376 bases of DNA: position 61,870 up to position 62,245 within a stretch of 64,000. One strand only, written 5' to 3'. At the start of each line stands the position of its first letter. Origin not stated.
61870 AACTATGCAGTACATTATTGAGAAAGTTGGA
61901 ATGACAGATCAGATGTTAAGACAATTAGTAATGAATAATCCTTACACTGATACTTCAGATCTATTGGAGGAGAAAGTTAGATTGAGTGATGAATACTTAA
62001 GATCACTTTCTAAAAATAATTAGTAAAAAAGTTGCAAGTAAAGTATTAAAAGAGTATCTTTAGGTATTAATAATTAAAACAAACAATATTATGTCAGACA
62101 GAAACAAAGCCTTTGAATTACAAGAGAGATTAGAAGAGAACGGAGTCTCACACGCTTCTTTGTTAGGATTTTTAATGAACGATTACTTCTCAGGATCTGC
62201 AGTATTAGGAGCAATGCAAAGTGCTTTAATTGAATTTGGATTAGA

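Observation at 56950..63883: About 20 copies of a near-identical 60-bp promoter and leader cassette driving an array of small early genes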

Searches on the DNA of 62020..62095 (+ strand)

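Call 67: search_dna_similar(query=window:62020-62095:+, collection=phages, mode=distant, max_evalue=0.01, max_rows=40)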
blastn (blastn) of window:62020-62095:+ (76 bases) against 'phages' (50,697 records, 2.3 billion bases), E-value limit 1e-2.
Records with a match: 4; places in all: 24; records where one place covers at least 80% of the query: 4.
Best place of each record, by identity: 60-80% 4.
By first word of the organism name: Flavobacterium 4.
By host as written in the record: Flavobacterium sp. LMO8 4.
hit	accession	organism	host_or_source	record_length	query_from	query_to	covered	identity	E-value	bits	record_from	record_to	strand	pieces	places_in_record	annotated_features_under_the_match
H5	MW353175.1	Flavobacterium phage vB_FspM_immuto_2-6A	Flavobacterium sp. LMO8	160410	2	74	96%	74.7%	4e-3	46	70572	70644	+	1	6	hypothetical protein (x2)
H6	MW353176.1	Flavobacterium phage vB_FspM_immuto_3-5A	Flavobacterium sp. LMO8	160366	2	74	96%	74.7%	4e-3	46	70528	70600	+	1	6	hypothetical protein (x2)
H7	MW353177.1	Flavobacterium phage vB_FspM_immuto_13-6C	Flavobacterium sp. LMO8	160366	2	74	96%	74.7%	4e-3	46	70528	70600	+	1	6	hypothetical protein (x2)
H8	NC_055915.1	Flavobacterium phage vB_FspM_immuto_2-6A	Flavobacterium sp. LMO8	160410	2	74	96%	74.7%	4e-3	46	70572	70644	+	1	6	hypothetical protein (x2)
